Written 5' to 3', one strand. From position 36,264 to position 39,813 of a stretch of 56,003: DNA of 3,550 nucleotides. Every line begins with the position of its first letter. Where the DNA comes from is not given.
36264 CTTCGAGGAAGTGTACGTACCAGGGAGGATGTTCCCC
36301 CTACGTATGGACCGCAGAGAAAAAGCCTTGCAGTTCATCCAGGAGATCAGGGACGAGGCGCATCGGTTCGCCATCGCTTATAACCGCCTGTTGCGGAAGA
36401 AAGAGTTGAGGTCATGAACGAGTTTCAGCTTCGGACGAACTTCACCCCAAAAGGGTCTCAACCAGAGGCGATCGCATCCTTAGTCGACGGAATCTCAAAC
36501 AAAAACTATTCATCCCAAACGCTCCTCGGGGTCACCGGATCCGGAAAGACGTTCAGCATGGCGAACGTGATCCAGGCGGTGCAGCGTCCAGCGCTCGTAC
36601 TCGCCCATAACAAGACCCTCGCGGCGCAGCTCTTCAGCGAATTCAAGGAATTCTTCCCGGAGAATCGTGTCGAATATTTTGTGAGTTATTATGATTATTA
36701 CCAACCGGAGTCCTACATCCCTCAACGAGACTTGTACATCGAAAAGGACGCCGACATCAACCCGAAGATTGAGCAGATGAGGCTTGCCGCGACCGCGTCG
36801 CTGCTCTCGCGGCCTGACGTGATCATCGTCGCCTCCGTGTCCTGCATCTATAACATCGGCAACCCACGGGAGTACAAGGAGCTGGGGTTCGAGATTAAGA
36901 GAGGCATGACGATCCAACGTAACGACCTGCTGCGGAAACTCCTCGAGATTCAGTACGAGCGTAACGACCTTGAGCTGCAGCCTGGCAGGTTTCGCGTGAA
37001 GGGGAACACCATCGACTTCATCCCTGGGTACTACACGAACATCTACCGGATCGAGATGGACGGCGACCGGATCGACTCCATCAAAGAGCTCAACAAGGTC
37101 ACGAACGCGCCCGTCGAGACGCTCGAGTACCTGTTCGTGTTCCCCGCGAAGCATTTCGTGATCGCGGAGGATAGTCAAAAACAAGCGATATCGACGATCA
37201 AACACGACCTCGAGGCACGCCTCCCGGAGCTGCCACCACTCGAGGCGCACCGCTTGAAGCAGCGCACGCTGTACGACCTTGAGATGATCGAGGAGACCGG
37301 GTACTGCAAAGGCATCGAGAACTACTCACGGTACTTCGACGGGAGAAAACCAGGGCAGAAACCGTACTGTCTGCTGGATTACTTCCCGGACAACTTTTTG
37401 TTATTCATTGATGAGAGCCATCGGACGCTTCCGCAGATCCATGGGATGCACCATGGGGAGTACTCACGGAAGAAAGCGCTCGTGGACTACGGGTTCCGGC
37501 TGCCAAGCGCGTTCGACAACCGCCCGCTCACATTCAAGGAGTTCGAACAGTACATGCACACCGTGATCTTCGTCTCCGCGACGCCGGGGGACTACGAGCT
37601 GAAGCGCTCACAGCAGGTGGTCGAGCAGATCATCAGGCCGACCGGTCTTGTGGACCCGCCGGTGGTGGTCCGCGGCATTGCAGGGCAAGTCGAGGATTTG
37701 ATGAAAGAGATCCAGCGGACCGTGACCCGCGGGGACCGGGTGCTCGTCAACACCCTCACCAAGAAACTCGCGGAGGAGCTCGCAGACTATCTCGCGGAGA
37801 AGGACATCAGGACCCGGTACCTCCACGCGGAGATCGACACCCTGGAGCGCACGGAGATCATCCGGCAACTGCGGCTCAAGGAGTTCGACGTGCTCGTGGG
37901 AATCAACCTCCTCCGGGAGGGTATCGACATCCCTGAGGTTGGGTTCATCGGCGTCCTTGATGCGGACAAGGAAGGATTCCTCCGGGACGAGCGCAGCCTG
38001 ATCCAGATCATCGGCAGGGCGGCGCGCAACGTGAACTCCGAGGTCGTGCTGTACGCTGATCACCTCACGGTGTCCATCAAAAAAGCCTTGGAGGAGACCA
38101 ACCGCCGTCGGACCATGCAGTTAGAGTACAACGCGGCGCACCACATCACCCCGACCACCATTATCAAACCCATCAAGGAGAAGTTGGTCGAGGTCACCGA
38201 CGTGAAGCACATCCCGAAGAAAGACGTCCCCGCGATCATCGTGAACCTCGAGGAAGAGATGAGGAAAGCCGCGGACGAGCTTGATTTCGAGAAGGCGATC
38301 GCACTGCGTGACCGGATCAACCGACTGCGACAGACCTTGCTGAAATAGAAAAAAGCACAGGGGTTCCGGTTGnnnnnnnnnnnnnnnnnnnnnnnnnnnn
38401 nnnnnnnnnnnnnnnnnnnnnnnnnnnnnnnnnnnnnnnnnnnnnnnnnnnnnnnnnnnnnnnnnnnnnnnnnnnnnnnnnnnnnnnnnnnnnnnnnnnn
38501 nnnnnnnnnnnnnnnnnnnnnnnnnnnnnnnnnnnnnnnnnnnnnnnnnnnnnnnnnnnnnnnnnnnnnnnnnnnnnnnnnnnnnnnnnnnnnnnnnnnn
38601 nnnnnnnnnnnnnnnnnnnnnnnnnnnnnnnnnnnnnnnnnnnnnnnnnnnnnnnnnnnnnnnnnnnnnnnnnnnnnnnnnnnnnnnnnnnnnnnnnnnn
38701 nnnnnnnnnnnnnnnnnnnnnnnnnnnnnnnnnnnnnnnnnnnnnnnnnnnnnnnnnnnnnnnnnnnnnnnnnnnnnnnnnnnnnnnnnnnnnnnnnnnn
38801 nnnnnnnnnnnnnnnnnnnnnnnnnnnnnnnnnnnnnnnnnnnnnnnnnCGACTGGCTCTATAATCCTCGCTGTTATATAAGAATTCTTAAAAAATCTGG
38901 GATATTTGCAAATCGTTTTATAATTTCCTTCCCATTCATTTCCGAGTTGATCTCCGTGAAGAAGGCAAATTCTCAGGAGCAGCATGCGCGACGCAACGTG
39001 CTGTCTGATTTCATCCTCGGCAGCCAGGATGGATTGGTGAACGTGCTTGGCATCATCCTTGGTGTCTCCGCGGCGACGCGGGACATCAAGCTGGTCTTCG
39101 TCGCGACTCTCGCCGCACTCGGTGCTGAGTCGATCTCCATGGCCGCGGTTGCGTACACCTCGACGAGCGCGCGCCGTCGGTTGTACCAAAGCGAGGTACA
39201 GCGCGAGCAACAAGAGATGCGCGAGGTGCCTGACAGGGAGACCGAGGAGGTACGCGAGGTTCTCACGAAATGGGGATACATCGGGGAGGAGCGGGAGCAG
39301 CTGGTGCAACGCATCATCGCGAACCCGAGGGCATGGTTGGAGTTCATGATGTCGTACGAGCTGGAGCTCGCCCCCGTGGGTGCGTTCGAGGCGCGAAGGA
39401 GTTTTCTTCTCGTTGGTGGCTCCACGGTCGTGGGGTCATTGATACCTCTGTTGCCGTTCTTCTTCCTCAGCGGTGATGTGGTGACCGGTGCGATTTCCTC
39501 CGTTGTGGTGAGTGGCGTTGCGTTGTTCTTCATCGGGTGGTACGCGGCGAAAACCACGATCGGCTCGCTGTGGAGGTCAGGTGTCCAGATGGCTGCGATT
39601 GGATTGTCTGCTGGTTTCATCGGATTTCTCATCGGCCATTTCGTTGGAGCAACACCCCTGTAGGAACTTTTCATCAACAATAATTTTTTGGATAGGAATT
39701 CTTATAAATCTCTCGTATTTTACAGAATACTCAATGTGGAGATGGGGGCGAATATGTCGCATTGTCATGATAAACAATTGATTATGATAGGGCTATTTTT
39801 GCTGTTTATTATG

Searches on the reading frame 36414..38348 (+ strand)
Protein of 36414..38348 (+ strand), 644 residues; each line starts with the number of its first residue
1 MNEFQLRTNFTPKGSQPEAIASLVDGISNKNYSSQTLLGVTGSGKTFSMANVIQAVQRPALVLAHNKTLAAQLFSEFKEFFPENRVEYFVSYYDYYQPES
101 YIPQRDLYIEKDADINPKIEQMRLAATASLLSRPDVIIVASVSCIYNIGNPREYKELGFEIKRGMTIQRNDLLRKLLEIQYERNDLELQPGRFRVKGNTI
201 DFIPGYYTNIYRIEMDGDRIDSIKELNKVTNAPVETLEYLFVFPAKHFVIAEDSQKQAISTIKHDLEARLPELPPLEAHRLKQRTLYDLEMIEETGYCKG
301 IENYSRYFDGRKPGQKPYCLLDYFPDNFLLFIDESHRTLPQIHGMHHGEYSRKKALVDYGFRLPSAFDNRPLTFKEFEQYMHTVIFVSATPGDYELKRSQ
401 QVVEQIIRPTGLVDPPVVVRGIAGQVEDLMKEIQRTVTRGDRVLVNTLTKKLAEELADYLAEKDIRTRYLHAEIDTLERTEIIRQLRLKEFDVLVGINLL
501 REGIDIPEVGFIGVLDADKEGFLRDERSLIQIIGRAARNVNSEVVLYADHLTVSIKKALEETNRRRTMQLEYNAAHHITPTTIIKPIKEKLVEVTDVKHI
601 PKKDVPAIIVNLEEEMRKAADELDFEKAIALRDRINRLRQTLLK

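Call 15: search_protein_families(library=pfam, proteins=[window:36414-38348:+], max_evalue=0.001)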
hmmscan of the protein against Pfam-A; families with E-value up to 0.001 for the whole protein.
window:36414-38348:+ (644 aa): 7 families
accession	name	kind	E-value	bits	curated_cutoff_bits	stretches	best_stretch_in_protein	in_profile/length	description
PF17757.6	UvrB_inter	-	4e-27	94.6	22.9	1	160-248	2-91/91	UvrB interaction domain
PF12344.14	UvrB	-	2.3e-19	69.4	27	1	546-588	1-43/43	Ultra-violet resistance protein B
PF00271.37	Helicase_C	-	8.9e-18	65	23.5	1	426-539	3-109/110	Helicase conserved C-terminal domain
PF04851.21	ResIII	-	4.1e-11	43.5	22.5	1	11-87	3-83/164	Type III restriction enzyme, res subunit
PF02151.25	UVR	-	2.7e-10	40.1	21.5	1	609-640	4-35/36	UvrB/uvrC motif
PF00270.35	DEAD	-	4.6e-05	23.6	26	0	34-87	16-77/167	DEAD/DEAH box helicase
PF14814.11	UB2H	-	0.00079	19.9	27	0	162-203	2-43/85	Bifunctional transglycosylase second domain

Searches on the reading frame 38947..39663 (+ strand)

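Call 15: search_protein_families(library=pfam, proteins=[window:38947-39663:+], max_evalue=0.001)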
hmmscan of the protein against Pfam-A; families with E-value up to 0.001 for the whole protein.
window:38947-39663:+ (238 aa): 1 family
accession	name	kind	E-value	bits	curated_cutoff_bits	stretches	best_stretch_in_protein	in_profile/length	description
PF01988.24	VIT1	-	2.9e-51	174.7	28.1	1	19-231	1-214/214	VIT family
